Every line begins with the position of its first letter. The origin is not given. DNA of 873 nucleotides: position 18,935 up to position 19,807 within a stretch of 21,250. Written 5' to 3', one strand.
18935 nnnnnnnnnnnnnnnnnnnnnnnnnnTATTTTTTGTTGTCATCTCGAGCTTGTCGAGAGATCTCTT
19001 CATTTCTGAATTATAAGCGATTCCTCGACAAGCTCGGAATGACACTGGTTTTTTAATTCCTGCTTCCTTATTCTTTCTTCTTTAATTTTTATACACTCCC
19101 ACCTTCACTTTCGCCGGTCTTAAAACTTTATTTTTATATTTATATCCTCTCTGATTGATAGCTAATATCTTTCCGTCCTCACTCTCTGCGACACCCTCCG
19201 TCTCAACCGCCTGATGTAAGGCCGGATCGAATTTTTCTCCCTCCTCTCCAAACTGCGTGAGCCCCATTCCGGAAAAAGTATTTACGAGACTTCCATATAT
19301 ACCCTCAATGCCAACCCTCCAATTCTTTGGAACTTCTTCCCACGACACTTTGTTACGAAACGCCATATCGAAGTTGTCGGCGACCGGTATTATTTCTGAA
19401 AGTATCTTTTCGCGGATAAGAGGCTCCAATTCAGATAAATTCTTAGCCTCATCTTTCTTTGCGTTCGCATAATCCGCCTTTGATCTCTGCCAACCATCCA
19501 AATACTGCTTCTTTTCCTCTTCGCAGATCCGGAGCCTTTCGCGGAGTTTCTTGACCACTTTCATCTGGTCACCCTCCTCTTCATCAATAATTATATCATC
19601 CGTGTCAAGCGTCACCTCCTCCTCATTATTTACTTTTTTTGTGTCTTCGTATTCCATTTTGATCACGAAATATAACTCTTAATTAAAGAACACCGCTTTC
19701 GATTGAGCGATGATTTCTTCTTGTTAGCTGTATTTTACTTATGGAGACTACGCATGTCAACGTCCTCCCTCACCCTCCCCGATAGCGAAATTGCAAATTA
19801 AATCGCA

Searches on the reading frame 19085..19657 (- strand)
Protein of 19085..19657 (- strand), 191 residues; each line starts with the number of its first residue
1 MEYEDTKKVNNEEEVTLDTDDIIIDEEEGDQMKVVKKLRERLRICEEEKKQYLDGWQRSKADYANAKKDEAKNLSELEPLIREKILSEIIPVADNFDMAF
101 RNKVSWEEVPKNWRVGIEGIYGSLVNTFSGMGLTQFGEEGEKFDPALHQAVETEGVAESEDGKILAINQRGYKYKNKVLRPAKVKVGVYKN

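Call 62: find_homologous_proteins(query=window:19085-19657:-, max_evalue=1e-40)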
Query window:19085-19657:- (191 aa): 73 proteins with E <= 1e-40 among 1840 candidates.
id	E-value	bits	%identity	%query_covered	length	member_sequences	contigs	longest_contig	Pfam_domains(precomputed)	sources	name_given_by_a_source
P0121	1.3e-119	415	100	100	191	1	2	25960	PF01025.25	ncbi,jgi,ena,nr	ncbi:MAG TPA: nucleotide exchange factor GrpE [Candidatus Paceibacterota bacterium]|nr:nucleotide ex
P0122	5.2e-88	312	75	99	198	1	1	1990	PF01025.25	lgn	-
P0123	5.8e-85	302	73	99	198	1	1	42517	PF01025.25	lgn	-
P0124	2.5e-82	293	73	99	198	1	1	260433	PF01025.25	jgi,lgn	jgi:molecular chaperone GrpE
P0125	6.7e-82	292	73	93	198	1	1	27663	PF01025.25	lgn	-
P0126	5.8e-81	289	68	99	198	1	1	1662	PF01025.25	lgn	-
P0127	3.0e-76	273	67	93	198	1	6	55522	PF01025.25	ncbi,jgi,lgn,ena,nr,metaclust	ncbi:MAG: Protein GrpE [Parcubacteria group bacterium GW2011_GWF2_38_76]|nr:MAG: Protein GrpE [Parcu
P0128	3.1e-68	247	61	98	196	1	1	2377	PF01025.25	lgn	-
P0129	2.3e-67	244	61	100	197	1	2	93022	PF01025.25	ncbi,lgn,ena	ncbi:MAG: nucleotide exchange factor GrpE [bacterium]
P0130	1.9e-64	235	55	96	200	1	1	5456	PF01025.25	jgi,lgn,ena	-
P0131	1.0e-58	216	52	99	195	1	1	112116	PF01025.25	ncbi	-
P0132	3.7e-55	205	53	98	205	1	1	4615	PF01025.25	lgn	-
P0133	5.1e-50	188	52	97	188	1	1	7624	PF01025.25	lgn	-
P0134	2.8e-48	182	51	93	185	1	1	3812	PF01025.25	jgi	-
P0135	1.3e-46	177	50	97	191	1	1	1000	PF01025.25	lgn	-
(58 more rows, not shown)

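Call 63: find_encoding_contigs(protein=P0122, flank=3000, max_places=3)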
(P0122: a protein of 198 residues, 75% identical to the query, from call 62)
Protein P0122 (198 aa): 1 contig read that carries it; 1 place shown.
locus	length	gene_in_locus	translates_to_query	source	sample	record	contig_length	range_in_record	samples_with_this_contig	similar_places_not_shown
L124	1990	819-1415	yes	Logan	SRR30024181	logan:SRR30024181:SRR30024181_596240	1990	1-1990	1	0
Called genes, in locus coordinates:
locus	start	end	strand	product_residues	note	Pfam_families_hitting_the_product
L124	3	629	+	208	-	?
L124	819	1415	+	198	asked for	PF01025:GrpE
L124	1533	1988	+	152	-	?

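Call 64: find_encoding_contigs(protein=P0126, flank=3000, max_places=3)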
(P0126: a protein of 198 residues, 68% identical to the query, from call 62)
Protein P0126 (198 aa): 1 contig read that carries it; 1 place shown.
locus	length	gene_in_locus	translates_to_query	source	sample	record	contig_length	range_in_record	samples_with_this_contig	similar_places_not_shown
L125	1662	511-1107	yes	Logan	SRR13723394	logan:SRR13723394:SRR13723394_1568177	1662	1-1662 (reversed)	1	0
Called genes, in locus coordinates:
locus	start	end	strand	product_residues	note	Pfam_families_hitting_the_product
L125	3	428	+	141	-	?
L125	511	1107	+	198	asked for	PF01025:GrpE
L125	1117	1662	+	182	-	?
